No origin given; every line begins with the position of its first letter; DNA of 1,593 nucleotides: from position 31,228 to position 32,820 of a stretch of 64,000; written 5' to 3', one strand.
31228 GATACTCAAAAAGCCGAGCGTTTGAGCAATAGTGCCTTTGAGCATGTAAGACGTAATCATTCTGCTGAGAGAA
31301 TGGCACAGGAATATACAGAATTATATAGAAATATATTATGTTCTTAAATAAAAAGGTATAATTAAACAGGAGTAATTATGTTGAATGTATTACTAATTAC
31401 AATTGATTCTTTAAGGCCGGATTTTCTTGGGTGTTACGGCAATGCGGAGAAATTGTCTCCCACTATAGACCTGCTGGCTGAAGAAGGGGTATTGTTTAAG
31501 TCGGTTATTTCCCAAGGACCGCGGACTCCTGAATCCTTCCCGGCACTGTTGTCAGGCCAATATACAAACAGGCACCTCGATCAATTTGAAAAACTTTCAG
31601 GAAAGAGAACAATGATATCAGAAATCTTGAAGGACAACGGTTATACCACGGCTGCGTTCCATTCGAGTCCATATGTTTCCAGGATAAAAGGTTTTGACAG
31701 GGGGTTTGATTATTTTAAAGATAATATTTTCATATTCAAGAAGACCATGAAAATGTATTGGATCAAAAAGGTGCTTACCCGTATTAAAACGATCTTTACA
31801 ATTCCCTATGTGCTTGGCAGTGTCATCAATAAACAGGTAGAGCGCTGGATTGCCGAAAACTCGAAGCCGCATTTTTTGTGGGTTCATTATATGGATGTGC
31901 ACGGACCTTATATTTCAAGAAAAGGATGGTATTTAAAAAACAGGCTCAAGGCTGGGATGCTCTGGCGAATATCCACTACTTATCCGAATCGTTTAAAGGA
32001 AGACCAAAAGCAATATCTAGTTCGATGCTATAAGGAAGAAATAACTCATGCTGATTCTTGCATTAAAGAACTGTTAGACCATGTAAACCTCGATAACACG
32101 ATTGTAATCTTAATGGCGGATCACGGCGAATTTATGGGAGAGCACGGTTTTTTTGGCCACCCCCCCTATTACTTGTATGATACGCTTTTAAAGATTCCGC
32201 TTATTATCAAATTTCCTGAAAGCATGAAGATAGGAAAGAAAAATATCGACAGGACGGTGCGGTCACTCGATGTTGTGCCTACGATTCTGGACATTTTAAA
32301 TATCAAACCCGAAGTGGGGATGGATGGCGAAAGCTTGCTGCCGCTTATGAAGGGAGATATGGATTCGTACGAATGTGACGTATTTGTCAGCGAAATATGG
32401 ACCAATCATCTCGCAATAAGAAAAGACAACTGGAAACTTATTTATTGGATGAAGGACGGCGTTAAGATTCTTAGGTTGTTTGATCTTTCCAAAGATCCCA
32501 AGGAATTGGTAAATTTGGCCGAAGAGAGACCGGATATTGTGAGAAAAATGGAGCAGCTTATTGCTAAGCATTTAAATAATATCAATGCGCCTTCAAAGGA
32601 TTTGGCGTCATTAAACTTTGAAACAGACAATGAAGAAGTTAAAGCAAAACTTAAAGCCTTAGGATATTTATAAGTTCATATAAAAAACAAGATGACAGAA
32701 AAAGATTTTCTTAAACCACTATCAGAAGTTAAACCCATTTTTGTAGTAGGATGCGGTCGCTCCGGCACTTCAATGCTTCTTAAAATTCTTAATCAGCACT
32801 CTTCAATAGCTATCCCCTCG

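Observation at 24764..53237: PAPS supply plus sulfotransferases embedded in an exosortase locus: predicted sulfated exopolysaccharide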

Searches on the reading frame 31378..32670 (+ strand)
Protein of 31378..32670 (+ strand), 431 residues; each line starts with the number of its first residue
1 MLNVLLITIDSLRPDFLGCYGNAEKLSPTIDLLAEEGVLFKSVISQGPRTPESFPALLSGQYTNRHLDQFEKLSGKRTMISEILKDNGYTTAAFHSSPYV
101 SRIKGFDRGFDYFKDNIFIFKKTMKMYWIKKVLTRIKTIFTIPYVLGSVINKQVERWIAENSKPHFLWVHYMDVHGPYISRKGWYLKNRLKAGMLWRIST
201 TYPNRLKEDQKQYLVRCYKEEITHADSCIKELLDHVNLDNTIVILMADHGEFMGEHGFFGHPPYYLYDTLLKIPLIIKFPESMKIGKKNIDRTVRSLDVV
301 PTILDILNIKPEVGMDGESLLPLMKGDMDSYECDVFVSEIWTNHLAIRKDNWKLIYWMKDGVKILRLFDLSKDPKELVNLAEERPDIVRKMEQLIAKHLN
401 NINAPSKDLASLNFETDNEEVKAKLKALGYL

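Call 6: search_protein_families(library=pfam, proteins=[window:31378-32670:+])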
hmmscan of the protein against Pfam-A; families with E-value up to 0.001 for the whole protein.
window:31378-32670:+ (431 aa): 5 families
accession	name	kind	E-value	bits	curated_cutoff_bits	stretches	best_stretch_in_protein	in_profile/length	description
PF00884.28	Sulfatase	-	2.2e-41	142.6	25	1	3-309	2-301/301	Sulfatase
PF16347.10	SGSH_C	-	8.1e-21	75.2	29.3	1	254-395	1-148/154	N-sulphoglucosamine sulphohydrolase, C-terminal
PF01676.23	Metalloenzyme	-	9.4e-06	25.8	24.3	1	218-252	169-203/252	Metalloenzyme superfamily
PF14707.11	Sulfatase_C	-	1.1e-05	26.5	30.9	1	367-416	58-110/127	C-terminal region of aryl-sulfatase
PF01663.27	Phosphodiest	-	3.6e-05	24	23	0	4-66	1-60/342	Type I phosphodiesterase / nucleotide pyrophosphatase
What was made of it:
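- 31378..32673 (+): Sulfatase-like alkaline-phosphatase-superfamily protein. It has no signal peptide and lacks the C/S-x-P-x-R formylglycine motif (it reads R-T-P-E-S). Its C-terminus ends in LKALGYL. Pfam Sulfatase 2e-41 (call 6).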

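Call 40: search_solved_structures(query=window:31378-32670:+, max_evalue=0.001, show_alignments=2)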
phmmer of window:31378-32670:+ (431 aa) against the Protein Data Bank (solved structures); distinct sequences matched with E-value up to 0.001: 83 (the best 60 are shown).
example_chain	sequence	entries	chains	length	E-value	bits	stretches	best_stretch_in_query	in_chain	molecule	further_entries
7oz8_AAA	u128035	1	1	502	1.4e-27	99.9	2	214-385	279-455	Choline-sulfatase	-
6hr5_A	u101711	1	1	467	1.2e-24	90.2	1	3-398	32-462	Alpha-L-rhamnosidase/sulfatase (GH78)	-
4upl_A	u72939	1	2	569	9.7e-24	87.2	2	228-383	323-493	SULFATASE FAMILY PROTEIN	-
5g2v_A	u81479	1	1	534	1.7e-23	86.4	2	213-395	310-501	N-ACETYLGLUCOSAMINE-6-SULFATASE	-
7p24_AAA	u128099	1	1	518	2e-22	82.9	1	213-386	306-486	Mucin-desulfating sulfatase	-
7stt_A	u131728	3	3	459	6.4e-21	77.9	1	223-410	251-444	N-acetylgalactosamine-6-sulfatase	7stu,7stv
4upi_A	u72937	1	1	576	9.1e-21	77.4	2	163-349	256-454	SULFATASE FAMILY PROTEIN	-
6pt6_B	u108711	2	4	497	1.5e-20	76.8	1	237-406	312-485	exo-2S-iota carrageenan S1 sulfatase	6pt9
6ptk_A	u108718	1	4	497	1.6e-20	76.6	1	237-406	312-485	exo-2S-iota carrageenan S1 sulfatase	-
9koq_A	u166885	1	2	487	2.1e-20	76.2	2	204-393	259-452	Sulfatase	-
6pt4_B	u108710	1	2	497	2.5e-20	76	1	237-406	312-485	exo-2S-iota carrageenan S1 sulfatase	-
9s03_A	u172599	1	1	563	5.4e-20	74.9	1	211-384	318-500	Putative sulfatase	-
4uph_A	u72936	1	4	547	4.2e-19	71.9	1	238-384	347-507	SULFATASE (SULFURIC ESTER HYDROLASE) PROTEIN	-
7lha_A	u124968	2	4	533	7e-19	71.2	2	196-342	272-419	Exo-L-galactose-6-sulfatase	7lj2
3ed4_A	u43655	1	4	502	1.4e-18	70.2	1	3-403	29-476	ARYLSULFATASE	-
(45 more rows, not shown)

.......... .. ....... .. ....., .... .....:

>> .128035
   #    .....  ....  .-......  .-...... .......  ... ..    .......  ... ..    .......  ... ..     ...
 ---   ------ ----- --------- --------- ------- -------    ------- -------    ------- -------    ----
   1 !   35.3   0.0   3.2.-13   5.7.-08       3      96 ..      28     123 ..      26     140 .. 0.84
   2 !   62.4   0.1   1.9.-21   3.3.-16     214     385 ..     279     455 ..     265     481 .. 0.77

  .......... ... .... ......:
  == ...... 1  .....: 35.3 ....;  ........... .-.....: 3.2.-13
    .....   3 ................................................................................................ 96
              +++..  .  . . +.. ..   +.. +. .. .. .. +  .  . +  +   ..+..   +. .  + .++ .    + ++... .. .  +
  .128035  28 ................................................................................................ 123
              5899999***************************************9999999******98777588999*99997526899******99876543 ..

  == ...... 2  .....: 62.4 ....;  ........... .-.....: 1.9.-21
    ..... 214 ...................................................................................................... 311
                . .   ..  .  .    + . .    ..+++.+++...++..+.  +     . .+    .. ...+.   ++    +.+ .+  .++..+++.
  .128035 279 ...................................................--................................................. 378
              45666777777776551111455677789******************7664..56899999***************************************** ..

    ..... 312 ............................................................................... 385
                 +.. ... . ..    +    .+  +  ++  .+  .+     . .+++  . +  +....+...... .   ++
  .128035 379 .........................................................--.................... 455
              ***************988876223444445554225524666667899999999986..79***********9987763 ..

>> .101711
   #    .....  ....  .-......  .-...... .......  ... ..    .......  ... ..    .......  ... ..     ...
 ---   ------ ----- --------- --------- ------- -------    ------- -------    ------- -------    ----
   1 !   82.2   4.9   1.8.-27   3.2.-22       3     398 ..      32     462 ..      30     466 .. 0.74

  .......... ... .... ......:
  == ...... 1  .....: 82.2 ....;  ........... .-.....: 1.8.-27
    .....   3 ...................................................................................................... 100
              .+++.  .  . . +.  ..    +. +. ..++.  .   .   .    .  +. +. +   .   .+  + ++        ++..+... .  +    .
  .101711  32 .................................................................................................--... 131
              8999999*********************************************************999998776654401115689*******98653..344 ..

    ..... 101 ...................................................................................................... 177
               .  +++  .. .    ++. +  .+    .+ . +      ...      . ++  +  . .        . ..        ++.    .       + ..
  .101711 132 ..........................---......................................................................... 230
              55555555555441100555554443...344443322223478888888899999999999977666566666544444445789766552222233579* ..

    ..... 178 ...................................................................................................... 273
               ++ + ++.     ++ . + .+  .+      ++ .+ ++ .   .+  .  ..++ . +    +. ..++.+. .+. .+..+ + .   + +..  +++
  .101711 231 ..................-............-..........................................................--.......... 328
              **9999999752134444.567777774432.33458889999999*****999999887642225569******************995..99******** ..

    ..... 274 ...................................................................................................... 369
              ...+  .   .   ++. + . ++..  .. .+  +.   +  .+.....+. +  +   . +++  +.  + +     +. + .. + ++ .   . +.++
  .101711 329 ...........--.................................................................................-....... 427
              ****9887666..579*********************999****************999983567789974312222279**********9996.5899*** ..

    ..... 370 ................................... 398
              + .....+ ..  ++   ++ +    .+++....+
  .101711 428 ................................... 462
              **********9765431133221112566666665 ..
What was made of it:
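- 31378..32673 (+): Alignment to choline-sulfatase 7oz8 (call 40).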
